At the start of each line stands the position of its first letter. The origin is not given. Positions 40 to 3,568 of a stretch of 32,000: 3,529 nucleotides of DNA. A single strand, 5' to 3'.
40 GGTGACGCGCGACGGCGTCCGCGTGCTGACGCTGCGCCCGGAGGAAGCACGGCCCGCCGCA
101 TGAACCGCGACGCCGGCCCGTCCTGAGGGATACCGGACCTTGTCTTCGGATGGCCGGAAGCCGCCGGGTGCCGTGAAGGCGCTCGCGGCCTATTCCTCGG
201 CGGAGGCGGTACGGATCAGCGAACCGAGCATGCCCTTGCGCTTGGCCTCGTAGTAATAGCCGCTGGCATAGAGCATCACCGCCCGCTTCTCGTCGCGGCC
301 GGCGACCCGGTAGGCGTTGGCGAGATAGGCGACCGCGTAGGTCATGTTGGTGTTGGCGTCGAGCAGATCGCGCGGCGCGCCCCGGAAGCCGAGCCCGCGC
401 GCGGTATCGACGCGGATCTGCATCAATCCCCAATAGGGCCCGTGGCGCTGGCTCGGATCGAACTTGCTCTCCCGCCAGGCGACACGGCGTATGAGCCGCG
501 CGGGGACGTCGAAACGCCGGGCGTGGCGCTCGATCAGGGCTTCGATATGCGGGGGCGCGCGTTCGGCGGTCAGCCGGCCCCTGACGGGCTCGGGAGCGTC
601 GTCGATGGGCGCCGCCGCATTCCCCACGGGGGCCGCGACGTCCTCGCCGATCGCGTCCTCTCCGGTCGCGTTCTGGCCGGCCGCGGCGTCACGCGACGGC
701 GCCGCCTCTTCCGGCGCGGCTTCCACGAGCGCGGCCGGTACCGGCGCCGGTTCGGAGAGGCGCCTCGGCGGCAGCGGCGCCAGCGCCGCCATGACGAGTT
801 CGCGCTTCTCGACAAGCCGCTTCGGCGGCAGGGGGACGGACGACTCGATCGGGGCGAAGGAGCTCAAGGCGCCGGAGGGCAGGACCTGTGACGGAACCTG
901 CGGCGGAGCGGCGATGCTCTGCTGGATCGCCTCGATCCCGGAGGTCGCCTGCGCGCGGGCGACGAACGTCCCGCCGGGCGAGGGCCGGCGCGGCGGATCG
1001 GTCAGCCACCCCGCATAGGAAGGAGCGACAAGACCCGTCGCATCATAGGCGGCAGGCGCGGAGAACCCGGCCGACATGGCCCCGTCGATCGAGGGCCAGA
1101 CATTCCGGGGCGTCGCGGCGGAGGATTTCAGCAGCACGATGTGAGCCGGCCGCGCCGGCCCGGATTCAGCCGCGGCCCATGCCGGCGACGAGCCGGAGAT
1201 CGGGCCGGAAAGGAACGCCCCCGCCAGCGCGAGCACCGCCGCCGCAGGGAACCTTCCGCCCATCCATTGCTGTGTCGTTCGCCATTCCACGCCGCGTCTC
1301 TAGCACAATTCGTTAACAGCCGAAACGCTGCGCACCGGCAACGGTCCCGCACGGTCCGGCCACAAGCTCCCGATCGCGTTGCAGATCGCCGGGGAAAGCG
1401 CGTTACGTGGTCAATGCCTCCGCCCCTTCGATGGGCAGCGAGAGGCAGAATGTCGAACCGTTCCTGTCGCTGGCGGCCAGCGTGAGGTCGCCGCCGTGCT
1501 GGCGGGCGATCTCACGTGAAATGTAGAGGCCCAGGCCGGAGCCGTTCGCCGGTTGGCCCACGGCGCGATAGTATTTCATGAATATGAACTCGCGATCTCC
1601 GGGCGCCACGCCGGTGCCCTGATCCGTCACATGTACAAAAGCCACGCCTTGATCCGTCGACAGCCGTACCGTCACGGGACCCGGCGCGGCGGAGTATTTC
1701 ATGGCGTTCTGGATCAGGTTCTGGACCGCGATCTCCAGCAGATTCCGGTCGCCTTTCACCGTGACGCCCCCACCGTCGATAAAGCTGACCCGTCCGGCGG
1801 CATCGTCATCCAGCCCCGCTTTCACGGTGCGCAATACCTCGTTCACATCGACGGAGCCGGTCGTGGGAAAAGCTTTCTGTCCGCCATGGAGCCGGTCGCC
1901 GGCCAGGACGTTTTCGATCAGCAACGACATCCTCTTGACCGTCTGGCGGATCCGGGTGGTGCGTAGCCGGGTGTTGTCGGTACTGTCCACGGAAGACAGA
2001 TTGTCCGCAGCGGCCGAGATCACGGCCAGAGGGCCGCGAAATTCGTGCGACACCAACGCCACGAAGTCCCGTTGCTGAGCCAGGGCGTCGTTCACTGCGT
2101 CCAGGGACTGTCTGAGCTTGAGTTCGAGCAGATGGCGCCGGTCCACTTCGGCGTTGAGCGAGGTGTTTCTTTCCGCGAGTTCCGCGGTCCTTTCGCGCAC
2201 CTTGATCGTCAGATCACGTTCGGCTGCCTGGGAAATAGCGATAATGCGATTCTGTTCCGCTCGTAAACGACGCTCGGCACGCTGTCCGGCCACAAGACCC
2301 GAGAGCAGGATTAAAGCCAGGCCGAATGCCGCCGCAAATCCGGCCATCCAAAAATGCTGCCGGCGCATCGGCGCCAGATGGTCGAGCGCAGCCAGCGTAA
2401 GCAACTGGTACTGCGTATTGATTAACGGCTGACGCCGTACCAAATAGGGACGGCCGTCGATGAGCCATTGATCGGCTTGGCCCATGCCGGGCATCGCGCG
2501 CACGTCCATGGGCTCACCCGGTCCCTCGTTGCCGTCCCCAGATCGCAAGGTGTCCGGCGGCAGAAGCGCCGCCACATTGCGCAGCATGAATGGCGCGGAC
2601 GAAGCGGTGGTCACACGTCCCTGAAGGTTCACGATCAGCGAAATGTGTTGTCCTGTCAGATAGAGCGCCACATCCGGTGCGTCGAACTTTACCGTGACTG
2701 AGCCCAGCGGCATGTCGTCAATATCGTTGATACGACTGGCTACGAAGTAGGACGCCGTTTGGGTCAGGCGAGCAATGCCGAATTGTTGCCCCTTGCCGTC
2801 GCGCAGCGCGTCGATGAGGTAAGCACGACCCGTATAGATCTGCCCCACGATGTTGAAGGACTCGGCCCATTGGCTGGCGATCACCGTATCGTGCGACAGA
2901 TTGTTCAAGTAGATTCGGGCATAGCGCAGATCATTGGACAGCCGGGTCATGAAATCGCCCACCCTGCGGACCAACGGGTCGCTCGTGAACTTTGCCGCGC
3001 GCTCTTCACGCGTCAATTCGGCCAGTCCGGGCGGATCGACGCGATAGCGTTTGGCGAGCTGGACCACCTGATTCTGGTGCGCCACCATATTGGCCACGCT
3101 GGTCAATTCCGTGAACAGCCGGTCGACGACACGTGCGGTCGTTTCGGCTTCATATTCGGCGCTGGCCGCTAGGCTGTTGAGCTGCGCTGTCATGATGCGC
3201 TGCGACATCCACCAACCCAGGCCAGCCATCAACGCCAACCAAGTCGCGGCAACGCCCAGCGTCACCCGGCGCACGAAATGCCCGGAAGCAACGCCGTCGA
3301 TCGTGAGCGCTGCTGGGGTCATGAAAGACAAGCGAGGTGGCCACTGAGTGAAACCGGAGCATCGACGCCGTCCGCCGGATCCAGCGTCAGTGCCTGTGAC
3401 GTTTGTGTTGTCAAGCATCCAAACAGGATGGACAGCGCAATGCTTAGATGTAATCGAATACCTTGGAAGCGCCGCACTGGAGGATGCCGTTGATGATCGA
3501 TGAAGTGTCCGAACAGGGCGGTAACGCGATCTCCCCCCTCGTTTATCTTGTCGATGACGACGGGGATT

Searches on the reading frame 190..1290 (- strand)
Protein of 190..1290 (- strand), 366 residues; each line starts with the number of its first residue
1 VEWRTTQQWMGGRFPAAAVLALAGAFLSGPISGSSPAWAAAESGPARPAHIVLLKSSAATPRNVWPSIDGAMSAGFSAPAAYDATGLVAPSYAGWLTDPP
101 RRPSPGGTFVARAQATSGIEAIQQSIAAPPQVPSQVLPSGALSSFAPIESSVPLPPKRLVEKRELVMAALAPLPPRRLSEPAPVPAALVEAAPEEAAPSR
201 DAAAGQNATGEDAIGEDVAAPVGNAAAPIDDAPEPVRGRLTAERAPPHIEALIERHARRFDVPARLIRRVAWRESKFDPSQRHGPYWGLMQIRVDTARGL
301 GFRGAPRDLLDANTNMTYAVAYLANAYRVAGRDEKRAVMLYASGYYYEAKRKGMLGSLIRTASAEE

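Call 38: search_protein_families(library=pfam, proteins=[window:190-1290:-], max_evalue=0.001)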
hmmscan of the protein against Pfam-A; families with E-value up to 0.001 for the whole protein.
window:190-1290:- (366 aa): 1 family
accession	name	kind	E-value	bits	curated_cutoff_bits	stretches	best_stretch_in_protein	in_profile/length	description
PF01464.25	SLT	-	3.8e-11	43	21.3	1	252-345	2-98/117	Transglycosylase SLT domain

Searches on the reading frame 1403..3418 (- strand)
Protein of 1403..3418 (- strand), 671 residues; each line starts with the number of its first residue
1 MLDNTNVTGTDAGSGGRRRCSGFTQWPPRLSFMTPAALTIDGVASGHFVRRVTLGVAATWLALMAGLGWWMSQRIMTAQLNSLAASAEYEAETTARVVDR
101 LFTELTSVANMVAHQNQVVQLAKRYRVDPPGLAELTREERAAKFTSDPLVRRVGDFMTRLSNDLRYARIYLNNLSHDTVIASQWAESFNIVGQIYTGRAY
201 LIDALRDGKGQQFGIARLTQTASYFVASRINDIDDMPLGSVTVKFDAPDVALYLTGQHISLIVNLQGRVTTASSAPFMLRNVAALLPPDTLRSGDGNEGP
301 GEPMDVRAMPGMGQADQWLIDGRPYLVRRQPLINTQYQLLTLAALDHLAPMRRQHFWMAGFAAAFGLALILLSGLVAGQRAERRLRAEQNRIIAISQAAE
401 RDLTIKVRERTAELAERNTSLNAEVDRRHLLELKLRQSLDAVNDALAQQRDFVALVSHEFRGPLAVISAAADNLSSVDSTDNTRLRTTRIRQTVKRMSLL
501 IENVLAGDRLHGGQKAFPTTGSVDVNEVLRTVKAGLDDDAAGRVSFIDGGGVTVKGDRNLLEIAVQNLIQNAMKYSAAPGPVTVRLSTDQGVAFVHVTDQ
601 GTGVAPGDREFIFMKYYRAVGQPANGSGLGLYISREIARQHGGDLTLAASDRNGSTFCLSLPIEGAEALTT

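Call 38: search_protein_families(library=pfam, proteins=[window:1403-3418:-], max_evalue=0.001)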
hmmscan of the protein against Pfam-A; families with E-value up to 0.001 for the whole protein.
window:1403-3418:- (671 aa): 3 families
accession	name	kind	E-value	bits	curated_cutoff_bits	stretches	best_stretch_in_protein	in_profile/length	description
PF02518.31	HATPase_c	-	5.1e-22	78.9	26.4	1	556-664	1-110/111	Histidine kinase-, DNA gyrase B-, and HSP90-like ATPase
PF00512.31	HisKA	-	4.6e-10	39.9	26.9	1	448-506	1-59/66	His Kinase A (phospho-acceptor) domain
PF13581.12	HATPase_c_2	-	0.00011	22.6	27.4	1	559-639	30-110/127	Histidine kinase-like ATPase domain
